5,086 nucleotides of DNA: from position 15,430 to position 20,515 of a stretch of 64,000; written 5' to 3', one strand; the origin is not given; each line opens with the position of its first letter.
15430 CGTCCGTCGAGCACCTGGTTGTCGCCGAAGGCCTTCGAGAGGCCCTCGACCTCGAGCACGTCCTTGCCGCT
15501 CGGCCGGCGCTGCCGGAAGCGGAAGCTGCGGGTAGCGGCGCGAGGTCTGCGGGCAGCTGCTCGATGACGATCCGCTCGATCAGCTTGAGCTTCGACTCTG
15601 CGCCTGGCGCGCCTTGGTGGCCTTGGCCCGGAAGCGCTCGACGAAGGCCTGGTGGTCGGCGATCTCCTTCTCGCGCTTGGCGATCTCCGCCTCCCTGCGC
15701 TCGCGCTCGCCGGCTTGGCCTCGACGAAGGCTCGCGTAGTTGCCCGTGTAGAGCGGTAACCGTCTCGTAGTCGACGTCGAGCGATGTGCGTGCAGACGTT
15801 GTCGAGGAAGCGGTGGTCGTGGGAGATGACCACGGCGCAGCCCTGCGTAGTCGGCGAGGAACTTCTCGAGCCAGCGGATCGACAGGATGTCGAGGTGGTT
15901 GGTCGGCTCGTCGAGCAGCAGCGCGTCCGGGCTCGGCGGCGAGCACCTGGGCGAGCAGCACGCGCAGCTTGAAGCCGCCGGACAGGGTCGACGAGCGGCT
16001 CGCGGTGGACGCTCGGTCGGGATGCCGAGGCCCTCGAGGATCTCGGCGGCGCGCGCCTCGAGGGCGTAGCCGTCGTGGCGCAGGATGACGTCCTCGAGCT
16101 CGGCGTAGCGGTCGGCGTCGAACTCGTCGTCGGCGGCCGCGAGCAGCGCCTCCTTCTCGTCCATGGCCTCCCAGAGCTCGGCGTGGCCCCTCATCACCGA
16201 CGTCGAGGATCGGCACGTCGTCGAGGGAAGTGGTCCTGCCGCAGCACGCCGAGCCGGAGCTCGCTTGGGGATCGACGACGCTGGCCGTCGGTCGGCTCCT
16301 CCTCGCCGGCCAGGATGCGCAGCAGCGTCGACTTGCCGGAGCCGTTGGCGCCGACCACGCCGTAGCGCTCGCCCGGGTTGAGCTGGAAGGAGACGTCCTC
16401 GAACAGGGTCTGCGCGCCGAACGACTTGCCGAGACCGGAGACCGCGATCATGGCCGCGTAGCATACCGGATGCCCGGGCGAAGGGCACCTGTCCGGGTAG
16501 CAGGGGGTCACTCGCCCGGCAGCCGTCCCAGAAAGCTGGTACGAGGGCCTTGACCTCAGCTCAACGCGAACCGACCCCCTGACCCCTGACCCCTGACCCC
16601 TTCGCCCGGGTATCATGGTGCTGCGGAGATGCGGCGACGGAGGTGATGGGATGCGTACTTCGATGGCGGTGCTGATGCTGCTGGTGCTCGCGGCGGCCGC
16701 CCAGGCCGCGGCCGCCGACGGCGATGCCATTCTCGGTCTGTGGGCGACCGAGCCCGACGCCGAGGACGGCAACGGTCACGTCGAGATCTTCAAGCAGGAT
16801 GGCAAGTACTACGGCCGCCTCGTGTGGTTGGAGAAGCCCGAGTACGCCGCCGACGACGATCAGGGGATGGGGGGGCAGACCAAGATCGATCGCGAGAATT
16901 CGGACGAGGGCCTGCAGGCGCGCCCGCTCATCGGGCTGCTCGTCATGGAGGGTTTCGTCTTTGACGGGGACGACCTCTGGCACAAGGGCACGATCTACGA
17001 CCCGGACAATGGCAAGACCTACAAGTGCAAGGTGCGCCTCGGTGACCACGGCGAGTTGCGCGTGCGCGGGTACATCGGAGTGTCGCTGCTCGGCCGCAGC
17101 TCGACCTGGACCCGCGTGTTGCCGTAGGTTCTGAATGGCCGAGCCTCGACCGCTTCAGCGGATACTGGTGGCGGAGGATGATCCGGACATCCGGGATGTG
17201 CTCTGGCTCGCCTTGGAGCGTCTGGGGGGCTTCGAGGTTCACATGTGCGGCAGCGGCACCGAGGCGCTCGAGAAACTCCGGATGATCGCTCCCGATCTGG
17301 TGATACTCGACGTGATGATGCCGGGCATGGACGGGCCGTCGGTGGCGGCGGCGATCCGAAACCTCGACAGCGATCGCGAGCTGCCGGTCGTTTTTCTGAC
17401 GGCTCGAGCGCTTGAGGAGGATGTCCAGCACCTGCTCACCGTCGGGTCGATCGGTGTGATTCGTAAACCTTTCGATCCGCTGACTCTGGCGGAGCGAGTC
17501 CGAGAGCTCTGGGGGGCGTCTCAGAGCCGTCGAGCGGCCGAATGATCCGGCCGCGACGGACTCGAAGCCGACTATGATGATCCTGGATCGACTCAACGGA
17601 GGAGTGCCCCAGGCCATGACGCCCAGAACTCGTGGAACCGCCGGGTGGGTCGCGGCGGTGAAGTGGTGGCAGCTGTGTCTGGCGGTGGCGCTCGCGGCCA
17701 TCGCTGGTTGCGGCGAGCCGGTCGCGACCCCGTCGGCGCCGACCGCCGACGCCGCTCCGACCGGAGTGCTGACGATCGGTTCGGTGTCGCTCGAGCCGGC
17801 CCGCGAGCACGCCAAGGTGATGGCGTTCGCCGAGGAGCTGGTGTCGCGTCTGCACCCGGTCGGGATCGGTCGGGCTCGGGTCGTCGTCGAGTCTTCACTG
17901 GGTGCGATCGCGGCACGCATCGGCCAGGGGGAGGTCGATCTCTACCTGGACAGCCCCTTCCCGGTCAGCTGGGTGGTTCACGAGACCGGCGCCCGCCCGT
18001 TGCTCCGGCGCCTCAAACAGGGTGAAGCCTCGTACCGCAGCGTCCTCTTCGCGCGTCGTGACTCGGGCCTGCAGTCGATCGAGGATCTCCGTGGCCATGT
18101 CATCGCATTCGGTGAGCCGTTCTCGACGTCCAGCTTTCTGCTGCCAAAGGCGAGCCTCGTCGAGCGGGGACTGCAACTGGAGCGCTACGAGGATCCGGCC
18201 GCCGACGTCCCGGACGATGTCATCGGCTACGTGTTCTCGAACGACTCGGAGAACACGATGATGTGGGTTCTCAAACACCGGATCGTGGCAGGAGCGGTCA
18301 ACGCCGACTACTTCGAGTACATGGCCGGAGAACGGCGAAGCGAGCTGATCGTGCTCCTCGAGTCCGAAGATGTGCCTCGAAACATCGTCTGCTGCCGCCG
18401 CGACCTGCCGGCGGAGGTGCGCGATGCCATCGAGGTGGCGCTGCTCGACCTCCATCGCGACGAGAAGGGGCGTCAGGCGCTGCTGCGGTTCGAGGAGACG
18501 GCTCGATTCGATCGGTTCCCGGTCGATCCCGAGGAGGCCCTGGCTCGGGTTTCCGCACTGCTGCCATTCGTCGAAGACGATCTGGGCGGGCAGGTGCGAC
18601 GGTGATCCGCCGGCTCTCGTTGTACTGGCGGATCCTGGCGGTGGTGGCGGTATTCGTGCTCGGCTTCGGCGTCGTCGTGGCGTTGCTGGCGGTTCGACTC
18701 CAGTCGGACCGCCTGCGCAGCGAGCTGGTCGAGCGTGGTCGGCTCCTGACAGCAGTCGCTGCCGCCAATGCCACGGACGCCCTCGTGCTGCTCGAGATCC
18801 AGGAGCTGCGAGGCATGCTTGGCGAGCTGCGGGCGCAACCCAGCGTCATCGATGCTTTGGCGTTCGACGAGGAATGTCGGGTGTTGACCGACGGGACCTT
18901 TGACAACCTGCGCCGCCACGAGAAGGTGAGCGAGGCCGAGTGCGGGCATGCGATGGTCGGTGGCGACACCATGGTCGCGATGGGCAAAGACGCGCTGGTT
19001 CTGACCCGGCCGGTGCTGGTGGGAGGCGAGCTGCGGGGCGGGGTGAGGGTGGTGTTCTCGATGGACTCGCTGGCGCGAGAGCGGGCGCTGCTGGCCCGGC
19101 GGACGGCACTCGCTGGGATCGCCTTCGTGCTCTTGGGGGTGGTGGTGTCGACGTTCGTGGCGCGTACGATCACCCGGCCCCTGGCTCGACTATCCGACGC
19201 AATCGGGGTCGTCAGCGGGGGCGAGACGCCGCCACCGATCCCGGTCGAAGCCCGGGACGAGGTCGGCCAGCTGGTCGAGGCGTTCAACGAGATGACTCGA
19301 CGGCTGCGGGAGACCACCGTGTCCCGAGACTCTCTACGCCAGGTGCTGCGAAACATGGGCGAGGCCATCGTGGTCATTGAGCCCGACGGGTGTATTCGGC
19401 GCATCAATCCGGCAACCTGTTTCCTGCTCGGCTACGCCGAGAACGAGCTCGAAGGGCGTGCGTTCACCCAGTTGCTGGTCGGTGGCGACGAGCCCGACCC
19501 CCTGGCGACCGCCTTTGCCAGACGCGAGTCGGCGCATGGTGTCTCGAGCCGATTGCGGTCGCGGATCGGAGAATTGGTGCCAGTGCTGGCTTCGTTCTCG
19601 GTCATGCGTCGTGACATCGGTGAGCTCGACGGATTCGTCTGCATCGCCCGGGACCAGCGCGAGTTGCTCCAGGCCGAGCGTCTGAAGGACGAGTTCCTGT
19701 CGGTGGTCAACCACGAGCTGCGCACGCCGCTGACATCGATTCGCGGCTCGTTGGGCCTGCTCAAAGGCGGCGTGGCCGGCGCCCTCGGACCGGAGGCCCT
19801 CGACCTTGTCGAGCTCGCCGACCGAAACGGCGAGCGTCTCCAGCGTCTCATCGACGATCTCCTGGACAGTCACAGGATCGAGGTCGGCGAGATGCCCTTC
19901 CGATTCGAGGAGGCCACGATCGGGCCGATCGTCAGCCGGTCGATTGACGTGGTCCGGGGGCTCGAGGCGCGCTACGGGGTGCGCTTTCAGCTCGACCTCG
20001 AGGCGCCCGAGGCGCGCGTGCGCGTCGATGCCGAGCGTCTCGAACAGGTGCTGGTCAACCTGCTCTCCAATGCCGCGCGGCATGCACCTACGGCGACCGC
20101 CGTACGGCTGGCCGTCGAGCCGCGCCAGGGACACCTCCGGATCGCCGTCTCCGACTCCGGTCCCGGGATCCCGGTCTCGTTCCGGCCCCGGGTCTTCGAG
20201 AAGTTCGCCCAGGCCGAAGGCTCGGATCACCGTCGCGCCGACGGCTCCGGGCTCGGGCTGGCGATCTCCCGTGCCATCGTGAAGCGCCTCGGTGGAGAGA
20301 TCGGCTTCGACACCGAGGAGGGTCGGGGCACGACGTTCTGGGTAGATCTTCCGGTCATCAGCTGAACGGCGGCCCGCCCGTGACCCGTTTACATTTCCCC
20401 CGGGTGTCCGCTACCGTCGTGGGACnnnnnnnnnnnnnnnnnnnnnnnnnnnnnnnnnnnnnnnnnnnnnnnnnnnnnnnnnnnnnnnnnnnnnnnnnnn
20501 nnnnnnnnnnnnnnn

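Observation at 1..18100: Giant imperfect palindrome: nine genes duplicated in mirror order on two ~9-kb arms with no spacer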

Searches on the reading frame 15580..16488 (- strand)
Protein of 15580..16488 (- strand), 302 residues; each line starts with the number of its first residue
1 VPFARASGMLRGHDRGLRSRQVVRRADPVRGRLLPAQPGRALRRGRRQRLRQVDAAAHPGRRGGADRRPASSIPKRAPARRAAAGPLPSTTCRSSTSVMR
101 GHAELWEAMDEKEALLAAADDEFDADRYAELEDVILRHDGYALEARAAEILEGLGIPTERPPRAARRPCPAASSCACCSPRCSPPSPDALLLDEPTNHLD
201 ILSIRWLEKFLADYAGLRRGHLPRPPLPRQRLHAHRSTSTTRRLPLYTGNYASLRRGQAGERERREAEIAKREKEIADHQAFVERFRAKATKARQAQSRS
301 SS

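Call 8: search_protein_families(library=pfam, proteins=[window:15580-16488:-])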
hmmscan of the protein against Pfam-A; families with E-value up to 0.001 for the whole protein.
window:15580-16488:- (302 aa): 1 family
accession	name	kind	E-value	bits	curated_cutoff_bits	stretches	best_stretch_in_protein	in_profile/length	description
PF12848.13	ABC_tran_Xtn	-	3.4e-12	46.7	25.9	1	243-300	7-64/85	ABC transporter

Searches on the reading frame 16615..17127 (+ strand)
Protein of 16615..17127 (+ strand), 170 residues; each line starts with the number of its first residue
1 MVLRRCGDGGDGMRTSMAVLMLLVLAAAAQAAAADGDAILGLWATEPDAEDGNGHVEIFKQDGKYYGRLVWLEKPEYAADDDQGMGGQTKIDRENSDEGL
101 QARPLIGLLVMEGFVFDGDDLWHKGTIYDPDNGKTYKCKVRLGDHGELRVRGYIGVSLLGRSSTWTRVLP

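Call 8: search_protein_families(library=pfam, proteins=[window:16615-17127:+])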
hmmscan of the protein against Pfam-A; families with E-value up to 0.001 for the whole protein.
window:16615-17127:+ (170 aa): 1 family
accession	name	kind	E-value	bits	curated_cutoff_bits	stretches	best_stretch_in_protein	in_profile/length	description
PF09917.15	DUF2147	-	1.2e-33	116.5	27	1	41-167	1-112/112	Uncharacterized protein conserved in bacteria (DUF2147)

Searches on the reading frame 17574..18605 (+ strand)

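Call 8: search_protein_families(library=pfam, proteins=[window:17574-18605:+])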
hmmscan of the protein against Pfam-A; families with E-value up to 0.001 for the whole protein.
window:17574-18605:+ (343 aa): 1 family
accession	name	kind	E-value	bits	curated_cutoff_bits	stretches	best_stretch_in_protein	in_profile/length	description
PF12974.12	Phosphonate-bd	-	4.9e-45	154.2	27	1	75-312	9-234/242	ABC transporter, phosphonate, periplasmic substrate-binding protein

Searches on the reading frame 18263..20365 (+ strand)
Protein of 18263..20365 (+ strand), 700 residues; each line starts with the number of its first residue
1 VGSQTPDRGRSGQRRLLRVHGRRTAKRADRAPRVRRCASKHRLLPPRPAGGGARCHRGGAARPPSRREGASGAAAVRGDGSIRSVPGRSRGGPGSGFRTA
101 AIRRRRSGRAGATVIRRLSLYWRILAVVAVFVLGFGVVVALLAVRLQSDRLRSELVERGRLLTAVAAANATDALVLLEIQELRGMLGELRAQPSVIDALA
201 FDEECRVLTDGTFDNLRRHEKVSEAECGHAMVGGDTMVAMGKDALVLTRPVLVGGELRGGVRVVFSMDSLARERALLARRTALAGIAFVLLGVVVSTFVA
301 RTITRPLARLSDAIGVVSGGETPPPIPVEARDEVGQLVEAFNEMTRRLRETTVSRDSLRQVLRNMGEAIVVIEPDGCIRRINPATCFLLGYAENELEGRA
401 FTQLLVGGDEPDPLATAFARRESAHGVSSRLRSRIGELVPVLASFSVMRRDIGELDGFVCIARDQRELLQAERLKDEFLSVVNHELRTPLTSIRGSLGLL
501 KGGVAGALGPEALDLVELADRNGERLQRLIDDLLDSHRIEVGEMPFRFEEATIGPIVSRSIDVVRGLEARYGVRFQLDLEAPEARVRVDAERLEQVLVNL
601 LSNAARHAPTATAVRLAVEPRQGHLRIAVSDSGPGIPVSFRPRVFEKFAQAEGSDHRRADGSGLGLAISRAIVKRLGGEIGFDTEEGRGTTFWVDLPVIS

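Call 12: search_protein_families(library=pfam, proteins=[window:18263-20365:+])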
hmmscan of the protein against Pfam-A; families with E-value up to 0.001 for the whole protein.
window:18263-20365:+ (700 aa): 8 families
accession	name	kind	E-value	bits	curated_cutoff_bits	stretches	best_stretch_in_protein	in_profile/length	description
PF02518.31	HATPase_c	-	1.1e-29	103.6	26.4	1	589-698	2-109/111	Histidine kinase-, DNA gyrase B-, and HSP90-like ATPase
PF00512.31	HisKA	-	5.4e-17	62.1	26.9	1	475-540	2-64/66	His Kinase A (phospho-acceptor) domain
PF00672.30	HAMP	-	2.9e-15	56.7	25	1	298-350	1-53/53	HAMP domain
PF00989.32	PAS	-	1.2e-10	41.8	22.6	1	358-464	3-112/113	PAS fold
PF13426.13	PAS_9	-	7.3e-09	36.3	27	1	367-467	2-103/103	PAS domain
PF08448.16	PAS_4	-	4.9e-07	30.4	23.1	1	363-467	2-107/110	PAS fold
PF13581.12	HATPase_c_2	-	5.5e-06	26.9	27.4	1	588-691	24-122/127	Histidine kinase-like ATPase domain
PF24820.1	Diguanyl_cycl_sensor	-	0.00042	20.7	28.1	1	362-406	2-46/109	Diguanylate cyclase-like sensor domain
